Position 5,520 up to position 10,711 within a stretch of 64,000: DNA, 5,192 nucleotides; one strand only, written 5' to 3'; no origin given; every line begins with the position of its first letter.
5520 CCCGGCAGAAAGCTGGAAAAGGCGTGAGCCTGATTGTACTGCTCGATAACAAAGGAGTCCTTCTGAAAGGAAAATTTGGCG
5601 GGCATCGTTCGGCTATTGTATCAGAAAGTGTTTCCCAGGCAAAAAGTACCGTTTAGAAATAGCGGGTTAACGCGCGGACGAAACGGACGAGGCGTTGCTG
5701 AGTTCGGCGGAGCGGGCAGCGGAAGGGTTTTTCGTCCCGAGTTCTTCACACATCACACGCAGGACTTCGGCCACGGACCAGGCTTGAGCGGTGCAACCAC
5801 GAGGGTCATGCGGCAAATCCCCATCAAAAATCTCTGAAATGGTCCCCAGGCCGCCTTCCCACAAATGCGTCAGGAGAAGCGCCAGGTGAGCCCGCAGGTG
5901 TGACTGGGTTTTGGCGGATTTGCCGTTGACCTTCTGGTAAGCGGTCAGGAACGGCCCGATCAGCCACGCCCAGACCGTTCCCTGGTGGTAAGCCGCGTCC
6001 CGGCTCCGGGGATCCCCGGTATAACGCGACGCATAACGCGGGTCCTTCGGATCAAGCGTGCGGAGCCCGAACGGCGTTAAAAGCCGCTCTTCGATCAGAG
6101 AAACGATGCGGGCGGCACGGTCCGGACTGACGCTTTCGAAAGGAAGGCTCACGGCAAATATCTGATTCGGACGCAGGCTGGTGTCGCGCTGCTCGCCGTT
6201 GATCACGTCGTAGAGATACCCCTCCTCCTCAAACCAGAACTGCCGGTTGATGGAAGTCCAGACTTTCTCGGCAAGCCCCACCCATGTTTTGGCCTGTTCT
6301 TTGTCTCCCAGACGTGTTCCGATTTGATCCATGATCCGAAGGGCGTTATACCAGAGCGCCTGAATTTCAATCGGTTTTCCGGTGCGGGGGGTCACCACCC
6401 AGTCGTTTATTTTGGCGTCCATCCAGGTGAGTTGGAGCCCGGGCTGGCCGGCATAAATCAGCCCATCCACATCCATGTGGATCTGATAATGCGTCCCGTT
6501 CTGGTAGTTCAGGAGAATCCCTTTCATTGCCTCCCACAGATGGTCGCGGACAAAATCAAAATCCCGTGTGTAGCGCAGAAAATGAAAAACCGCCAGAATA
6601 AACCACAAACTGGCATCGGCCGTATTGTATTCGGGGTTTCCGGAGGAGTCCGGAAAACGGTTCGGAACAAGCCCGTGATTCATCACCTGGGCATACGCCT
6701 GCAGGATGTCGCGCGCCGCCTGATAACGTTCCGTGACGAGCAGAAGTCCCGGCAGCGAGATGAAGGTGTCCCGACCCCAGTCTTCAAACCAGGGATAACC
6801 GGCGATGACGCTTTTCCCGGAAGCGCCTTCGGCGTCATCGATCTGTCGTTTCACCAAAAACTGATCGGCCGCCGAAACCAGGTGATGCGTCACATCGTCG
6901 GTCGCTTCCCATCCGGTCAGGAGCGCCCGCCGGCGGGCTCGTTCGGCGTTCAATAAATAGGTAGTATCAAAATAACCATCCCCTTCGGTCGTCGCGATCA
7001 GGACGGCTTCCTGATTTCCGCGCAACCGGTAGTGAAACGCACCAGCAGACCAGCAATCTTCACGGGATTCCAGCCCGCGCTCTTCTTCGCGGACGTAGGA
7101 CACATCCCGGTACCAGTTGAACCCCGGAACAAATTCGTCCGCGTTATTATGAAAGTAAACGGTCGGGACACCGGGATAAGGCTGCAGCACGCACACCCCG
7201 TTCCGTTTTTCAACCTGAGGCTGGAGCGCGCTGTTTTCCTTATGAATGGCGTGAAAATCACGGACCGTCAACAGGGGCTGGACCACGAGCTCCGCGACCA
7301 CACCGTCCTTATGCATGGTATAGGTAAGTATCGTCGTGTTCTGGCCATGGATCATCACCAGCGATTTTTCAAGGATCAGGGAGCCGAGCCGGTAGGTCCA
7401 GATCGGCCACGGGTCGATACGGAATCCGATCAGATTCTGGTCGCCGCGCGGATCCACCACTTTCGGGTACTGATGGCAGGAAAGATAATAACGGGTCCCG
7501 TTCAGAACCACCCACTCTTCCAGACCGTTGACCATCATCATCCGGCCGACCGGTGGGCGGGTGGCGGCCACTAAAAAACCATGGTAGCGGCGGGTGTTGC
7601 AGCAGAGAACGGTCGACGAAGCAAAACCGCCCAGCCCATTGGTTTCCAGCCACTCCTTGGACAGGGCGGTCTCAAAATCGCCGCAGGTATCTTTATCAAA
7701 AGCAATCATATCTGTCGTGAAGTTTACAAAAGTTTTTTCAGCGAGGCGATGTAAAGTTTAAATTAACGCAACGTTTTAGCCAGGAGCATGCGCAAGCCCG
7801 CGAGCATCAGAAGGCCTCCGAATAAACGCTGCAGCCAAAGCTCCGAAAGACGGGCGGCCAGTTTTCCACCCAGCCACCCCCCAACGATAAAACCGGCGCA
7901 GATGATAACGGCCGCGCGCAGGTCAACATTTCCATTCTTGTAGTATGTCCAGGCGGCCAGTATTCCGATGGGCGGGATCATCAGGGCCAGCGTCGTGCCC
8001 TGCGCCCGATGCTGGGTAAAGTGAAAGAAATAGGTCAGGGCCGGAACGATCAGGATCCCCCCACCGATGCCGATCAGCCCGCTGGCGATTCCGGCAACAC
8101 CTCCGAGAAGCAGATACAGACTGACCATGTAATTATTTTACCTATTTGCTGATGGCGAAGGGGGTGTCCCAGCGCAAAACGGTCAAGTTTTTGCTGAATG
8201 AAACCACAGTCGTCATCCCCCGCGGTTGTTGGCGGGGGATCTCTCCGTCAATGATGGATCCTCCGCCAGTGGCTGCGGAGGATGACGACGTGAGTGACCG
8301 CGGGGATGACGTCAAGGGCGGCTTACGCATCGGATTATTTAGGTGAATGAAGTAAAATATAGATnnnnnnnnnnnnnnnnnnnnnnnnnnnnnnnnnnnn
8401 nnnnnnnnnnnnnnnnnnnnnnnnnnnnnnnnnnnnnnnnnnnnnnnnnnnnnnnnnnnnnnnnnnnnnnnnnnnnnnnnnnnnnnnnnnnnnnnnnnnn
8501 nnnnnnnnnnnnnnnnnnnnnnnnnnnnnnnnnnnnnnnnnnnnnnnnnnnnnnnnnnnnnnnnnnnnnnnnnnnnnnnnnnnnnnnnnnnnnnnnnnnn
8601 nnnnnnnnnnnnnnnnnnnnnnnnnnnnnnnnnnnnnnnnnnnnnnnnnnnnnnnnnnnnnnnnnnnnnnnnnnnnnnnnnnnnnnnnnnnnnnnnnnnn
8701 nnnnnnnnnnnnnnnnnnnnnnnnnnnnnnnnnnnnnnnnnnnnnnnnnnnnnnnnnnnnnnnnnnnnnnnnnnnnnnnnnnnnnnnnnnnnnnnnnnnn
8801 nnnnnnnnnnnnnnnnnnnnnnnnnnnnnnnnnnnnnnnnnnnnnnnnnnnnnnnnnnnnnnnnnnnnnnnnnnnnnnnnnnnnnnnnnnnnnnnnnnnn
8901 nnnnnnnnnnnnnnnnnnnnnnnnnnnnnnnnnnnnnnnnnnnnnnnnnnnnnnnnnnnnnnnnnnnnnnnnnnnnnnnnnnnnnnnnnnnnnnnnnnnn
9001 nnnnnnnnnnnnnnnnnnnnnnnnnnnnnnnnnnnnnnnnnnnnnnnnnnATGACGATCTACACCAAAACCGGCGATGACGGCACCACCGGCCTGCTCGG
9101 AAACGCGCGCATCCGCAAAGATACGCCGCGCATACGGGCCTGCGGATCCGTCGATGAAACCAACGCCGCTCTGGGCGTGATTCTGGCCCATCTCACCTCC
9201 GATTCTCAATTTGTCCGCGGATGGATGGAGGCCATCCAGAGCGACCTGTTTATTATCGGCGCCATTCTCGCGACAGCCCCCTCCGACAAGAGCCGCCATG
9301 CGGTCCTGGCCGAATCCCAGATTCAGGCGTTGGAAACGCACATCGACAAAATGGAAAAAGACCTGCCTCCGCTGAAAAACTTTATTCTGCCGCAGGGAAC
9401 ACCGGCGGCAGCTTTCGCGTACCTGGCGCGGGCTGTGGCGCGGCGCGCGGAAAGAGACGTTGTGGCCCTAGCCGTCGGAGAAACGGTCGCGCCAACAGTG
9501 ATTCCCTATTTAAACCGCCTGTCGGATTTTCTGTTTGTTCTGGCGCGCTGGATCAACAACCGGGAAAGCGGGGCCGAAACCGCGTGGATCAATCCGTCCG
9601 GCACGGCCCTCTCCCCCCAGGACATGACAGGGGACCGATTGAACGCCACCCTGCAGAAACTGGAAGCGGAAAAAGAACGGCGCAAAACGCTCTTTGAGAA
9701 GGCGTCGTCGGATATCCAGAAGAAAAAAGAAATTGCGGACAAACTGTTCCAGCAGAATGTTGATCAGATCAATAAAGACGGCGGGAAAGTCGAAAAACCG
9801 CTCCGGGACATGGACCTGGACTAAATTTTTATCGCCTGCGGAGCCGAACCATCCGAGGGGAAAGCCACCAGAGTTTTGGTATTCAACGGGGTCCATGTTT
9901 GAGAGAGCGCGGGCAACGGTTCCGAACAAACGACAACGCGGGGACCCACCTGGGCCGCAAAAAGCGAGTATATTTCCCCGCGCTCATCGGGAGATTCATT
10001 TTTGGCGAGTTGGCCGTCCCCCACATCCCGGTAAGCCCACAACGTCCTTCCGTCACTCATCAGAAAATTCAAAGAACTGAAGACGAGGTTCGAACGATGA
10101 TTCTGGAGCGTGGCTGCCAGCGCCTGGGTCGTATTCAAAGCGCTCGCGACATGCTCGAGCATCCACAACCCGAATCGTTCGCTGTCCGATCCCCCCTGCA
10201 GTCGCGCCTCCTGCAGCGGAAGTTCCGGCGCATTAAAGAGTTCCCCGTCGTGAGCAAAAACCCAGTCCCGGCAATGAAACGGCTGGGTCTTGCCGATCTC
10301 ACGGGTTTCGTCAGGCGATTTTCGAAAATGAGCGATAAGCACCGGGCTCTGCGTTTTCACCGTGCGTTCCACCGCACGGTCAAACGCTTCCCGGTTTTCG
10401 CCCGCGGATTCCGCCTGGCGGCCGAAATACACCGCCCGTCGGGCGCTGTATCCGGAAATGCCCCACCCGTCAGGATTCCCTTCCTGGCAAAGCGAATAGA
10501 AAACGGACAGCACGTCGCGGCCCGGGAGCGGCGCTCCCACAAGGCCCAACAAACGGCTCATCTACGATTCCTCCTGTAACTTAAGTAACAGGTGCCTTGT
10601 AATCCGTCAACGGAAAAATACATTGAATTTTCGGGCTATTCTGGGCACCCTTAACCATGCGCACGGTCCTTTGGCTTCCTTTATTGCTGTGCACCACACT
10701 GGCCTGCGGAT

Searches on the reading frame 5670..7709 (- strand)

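Call 82: search_protein_families(library=pfam, proteins=[window:5670-7709:-], max_evalue=0.0001)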
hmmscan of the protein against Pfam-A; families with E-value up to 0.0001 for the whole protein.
window:5670-7709:- (680 aa): 5 families
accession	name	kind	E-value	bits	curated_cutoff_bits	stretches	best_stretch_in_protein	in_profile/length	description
PF06202.20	GDE_C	-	3.8e-134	447.7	21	1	280-651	2-367/367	Amylo-alpha-1,6-glucosidase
PF12439.13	GDE_N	-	1.2e-71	241.2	27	1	18-235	1-218/219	Glycogen debranching enzyme N terminal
PF22422.2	MGH1-like_GH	-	1.2e-07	32.1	27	1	445-610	171-325/356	Mannosylglycerate hydrolase MGH1-like glycoside hydrolase domain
PF17389.8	Bac_rhamnosid6H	-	3.1e-06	27.2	24.5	1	311-509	44-227/339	Bacterial alpha-L-rhamnosidase 6 hairpin glycosidase domain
PF12899.13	Glyco_hydro_100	-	1.3e-05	24.6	23.6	0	364-494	114-232/435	Alkaline and neutral invertase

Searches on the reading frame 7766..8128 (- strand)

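Call 82: search_protein_families(library=pfam, proteins=[window:7766-8128:-], max_evalue=0.0001)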
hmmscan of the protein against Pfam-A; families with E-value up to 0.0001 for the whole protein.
window:7766-8128:- (121 aa): 1 family
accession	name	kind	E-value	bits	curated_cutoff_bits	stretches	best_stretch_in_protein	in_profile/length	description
PF01925.25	TauE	-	8.7e-25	88.2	32.6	1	6-114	130-237/237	Sulfite exporter TauE/SafE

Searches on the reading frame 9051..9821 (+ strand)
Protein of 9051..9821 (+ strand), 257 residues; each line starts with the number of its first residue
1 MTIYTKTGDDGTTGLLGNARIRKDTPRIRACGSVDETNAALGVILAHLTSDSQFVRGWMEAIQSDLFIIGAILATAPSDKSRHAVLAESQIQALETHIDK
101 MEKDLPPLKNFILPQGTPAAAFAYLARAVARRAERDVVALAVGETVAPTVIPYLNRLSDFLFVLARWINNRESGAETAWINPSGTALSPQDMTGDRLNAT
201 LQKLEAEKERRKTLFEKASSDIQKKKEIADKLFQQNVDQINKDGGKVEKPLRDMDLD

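Call 82: search_protein_families(library=pfam, proteins=[window:9051-9821:+], max_evalue=0.0001)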
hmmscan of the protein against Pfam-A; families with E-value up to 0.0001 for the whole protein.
window:9051-9821:+ (257 aa): 1 family
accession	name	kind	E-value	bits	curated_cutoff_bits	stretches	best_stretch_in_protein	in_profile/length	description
PF01923.23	Cob_adeno_trans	-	3.6e-57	193.6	24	1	3-168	1-171/171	Cobalamin adenosyltransferase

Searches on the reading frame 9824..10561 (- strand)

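Call 82: search_protein_families(library=pfam, proteins=[window:9824-10561:-], max_evalue=0.0001)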
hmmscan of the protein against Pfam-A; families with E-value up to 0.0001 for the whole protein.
window:9824-10561:- (246 aa): 2 families
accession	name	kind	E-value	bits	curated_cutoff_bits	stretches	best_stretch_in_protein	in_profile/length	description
PF13230.11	GATase_4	-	7.1e-18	64.9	23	1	28-179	31-187/272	Glutamine amidotransferases class-II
PF13522.11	GATase_6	-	2.8e-05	24.6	27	1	68-128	6-71/130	Glutamine amidotransferase domain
